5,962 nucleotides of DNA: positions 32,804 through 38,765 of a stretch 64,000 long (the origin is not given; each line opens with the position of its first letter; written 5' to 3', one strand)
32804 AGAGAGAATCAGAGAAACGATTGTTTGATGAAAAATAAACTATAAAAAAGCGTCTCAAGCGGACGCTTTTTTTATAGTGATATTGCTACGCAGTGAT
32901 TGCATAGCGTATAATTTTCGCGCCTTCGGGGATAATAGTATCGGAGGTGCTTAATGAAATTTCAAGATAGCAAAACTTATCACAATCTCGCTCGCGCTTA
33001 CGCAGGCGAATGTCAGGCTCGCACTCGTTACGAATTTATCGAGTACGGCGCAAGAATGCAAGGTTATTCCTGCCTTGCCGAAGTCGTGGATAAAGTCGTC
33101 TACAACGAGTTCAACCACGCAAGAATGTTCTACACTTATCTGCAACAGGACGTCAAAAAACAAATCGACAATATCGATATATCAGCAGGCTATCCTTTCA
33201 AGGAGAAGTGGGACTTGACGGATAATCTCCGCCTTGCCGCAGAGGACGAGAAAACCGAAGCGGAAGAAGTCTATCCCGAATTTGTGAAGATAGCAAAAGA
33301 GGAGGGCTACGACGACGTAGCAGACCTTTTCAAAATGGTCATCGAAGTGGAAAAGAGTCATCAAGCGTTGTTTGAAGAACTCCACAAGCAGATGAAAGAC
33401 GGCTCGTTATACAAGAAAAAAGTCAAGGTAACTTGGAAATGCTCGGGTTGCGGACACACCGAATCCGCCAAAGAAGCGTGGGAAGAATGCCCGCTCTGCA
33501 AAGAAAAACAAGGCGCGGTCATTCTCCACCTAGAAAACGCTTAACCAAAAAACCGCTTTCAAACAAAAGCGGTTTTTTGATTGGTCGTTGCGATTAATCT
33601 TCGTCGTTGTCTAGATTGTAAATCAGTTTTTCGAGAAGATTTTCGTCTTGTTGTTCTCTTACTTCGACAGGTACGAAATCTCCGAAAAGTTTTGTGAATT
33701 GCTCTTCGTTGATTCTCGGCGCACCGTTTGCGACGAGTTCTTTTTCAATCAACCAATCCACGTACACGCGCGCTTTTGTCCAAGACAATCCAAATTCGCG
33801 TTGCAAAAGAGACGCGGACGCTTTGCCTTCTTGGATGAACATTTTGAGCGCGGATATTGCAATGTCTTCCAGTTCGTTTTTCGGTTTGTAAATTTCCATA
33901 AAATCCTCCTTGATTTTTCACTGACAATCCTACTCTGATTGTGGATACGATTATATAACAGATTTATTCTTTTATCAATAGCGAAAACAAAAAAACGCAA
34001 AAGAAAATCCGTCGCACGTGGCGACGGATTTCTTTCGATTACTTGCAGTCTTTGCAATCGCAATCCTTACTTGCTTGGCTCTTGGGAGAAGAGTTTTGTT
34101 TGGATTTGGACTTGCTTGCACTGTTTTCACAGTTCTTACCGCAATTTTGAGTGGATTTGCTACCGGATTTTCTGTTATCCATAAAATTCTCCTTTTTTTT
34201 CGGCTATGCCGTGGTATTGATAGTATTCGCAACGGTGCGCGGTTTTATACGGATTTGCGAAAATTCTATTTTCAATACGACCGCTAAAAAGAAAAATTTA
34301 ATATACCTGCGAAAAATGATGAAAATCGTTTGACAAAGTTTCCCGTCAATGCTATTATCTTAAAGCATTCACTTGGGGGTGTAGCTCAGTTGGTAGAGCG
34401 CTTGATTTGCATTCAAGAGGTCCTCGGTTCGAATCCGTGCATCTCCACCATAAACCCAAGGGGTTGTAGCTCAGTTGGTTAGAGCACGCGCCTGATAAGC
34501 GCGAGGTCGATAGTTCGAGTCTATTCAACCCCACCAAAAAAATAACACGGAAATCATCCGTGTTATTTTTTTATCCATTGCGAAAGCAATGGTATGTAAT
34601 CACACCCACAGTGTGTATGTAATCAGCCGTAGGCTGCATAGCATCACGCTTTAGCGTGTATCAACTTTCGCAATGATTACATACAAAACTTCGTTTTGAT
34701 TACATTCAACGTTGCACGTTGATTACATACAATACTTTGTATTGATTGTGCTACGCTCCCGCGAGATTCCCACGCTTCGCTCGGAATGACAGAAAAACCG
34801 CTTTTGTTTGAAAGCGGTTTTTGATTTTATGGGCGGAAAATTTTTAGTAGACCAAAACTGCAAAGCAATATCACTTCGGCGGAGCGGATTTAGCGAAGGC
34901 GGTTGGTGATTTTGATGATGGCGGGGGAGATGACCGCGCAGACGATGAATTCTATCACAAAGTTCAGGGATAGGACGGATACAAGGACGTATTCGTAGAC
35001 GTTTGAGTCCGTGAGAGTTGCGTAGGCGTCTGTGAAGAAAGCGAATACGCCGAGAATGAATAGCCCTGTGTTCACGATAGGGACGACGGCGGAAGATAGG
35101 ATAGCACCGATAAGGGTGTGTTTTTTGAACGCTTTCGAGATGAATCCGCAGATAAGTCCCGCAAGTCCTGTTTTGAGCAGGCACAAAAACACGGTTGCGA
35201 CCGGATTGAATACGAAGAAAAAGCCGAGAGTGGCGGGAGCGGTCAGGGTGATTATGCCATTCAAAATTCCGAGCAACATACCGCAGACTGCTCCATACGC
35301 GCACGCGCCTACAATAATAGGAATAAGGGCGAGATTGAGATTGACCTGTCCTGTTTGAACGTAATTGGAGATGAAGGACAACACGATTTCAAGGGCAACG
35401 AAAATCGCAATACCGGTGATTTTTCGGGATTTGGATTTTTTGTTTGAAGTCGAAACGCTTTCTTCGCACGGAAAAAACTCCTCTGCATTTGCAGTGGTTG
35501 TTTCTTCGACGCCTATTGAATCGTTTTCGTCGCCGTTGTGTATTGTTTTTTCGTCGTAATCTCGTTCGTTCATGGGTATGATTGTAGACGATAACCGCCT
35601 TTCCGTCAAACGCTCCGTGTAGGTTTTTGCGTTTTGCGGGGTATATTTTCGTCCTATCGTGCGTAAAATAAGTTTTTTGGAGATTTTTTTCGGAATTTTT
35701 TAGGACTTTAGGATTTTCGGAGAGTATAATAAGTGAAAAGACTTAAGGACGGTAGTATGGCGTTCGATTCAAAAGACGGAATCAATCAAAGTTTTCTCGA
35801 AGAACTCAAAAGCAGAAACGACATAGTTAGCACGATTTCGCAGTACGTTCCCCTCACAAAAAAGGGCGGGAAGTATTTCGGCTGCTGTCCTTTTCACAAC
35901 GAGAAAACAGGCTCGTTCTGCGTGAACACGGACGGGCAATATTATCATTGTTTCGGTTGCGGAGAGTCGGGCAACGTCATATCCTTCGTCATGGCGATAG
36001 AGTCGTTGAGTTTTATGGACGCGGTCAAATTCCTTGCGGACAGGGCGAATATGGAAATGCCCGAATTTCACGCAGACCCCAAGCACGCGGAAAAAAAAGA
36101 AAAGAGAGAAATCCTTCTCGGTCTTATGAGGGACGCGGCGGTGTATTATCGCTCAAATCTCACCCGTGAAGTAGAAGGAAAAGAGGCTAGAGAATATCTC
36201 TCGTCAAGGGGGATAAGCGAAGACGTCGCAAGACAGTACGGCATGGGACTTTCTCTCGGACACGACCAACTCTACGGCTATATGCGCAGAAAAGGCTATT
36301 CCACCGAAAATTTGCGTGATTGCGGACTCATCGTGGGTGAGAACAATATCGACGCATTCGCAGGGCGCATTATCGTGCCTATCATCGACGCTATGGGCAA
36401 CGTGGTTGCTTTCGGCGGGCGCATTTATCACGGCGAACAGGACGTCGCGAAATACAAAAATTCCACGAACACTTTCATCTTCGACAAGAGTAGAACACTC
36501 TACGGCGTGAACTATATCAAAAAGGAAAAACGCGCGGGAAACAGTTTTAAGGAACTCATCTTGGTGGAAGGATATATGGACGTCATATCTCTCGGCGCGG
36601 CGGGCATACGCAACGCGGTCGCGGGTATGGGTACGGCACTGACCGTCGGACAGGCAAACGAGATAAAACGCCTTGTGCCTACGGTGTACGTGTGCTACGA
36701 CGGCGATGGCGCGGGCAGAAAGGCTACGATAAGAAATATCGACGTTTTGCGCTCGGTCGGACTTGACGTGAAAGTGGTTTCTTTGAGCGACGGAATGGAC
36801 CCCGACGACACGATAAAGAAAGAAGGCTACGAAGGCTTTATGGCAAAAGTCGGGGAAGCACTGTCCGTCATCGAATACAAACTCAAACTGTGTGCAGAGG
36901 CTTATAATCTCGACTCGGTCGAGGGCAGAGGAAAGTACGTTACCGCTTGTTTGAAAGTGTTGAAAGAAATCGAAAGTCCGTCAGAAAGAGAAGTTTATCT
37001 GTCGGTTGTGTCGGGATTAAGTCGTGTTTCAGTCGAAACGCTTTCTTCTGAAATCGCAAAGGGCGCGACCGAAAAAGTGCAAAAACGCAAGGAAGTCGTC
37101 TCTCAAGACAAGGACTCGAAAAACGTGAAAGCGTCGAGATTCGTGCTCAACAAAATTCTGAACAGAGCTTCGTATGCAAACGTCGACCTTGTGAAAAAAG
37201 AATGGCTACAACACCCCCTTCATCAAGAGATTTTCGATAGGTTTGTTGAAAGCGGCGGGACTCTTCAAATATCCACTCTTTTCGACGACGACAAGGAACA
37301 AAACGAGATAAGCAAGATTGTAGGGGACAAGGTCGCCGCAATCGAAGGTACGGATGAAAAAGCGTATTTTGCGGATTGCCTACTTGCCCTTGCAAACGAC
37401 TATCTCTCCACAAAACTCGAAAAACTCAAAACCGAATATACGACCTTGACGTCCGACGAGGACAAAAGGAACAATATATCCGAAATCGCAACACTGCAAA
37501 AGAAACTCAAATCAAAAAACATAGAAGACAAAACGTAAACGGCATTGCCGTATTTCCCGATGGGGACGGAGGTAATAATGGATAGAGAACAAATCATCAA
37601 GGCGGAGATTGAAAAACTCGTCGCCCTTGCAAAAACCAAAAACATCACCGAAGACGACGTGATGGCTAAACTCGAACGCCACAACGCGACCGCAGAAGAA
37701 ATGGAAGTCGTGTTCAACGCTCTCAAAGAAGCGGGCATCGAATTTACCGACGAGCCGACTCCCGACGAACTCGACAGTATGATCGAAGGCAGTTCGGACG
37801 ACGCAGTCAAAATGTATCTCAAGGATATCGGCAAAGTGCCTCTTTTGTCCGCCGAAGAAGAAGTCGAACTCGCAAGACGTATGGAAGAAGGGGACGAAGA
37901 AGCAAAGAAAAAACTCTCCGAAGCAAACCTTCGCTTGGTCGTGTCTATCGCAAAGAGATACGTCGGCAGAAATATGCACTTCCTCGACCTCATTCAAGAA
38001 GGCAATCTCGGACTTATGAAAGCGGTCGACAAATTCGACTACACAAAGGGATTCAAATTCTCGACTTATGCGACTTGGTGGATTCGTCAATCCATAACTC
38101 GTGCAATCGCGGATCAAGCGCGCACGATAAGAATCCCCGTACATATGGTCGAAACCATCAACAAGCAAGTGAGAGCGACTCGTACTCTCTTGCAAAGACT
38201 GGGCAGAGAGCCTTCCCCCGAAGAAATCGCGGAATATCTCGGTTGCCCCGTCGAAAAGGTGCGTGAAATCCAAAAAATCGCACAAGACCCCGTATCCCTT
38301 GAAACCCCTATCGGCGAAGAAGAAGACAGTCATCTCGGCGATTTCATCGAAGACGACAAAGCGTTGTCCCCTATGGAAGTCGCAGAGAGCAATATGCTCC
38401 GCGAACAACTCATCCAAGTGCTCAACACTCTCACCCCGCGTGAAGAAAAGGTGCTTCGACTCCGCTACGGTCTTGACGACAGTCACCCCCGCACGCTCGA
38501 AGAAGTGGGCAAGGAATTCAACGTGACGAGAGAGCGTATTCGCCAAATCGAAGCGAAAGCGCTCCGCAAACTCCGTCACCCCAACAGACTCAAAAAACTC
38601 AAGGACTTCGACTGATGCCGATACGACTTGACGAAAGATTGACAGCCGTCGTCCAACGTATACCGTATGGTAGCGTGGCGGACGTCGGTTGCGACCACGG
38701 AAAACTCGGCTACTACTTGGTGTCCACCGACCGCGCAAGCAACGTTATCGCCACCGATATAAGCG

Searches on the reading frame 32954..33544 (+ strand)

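Call 91: search_protein_families(library=pfam, proteins=[window:32954-33544:+])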
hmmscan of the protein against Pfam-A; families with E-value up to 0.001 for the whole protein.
window:32954-33544:+ (196 aa): 4 families
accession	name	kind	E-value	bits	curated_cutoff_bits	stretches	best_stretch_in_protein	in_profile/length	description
PF02915.23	Rubrerythrin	-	6.6e-23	82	22.8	1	11-143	2-136/137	Rubrerythrin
PF21349.2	RUBY_RBDX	-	1.3e-05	25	26.5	1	161-186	1-26/30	Rubrerythrin, rubredoxin-like domain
PF00210.30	Ferritin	-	0.00015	22.2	24.5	1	12-148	4-140/142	Ferritin-like domain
PF23458.2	DUF7130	-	0.00032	21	35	1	154-194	47-88/89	Domain of unknown function (DUF7130)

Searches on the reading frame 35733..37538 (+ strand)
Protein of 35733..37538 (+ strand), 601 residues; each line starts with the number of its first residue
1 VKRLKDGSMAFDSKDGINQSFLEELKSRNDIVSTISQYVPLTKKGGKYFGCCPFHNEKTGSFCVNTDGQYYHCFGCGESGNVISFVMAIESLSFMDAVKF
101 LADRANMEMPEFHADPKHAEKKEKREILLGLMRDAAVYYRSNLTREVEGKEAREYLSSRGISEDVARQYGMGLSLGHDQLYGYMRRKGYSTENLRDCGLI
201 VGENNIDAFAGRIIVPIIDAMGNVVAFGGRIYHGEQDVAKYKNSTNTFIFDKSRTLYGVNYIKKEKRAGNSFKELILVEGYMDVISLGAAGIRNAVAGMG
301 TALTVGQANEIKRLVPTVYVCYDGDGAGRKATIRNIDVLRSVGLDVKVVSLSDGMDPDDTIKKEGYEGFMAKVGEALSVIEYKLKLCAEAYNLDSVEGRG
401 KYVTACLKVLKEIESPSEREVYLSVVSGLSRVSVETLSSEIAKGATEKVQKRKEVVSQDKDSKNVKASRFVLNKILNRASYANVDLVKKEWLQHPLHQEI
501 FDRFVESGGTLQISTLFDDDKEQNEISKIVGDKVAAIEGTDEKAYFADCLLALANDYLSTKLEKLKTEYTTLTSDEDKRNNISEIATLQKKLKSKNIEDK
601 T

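Call 54: search_protein_families(library=pfam, proteins=[window:35733-37538:+])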
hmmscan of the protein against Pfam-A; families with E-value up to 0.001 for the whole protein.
window:35733-37538:+ (601 aa): 7 families
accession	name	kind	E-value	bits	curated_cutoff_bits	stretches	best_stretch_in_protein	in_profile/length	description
PF01807.25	Zn_ribbon_DnaG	-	1.3e-36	124.7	24.9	1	18-110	2-94/98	CHC2 zinc finger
PF08275.17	DNAG_N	-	7.1e-30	104.2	26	1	138-261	1-126/128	DNA primase catalytic core, N-terminal domain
PF13155.12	Toprim_2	-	1.1e-21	77.5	22.1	1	276-360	1-87/88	Toprim-like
PF13662.12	Toprim_4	-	7e-16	58.7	25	1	274-349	2-84/85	Toprim domain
PF10410.14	DnaB_bind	-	1.2e-10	41.9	20.6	1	380-435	1-56/56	DnaB-helicase binding domain of primase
PF01751.28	Toprim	-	5.2e-10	39.8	23.1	1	274-346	1-91/96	Toprim domain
PF13362.12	Toprim_3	-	2.8e-08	34.5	27.2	1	275-366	2-94/95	Toprim domain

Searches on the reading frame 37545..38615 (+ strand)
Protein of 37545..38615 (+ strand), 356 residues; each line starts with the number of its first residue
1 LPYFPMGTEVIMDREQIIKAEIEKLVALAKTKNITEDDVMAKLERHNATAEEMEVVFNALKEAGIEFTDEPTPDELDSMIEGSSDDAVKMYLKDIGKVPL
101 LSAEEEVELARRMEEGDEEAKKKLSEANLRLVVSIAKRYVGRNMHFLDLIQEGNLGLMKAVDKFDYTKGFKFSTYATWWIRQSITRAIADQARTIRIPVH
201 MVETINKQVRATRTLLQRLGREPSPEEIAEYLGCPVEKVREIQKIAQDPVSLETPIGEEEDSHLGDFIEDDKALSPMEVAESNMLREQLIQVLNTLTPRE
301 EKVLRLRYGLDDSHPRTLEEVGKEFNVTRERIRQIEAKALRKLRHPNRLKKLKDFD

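Call 54: search_protein_families(library=pfam, proteins=[window:37545-38615:+])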
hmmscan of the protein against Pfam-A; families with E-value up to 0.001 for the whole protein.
window:37545-38615:+ (356 aa): 6 families
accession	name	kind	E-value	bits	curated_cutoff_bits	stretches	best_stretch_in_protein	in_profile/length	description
PF04539.22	Sigma70_r3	-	1.3e-29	102.6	25.3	1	203-278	1-76/78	Sigma-70 region 3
PF04542.20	Sigma70_r2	-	4.3e-24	84.5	24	1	126-194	3-71/71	Sigma-70 region 2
PF04545.22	Sigma70_r4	-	2.1e-23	82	24.1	1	292-345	1-50/50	Sigma-70, region 4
PF00140.25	Sigma70_r1_2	-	1.7e-18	66.7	22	1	86-119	1-34/34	Sigma-70 factor, region 1.2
PF03979.19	Sigma70_r1_1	-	3.2e-06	27.4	22.5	1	19-78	4-63/81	Sigma-70 factor, region 1.1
PF08281.18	Sigma70_r4_2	-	8.9e-05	22.5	25.7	0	286-311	1-26/54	Sigma-70, region 4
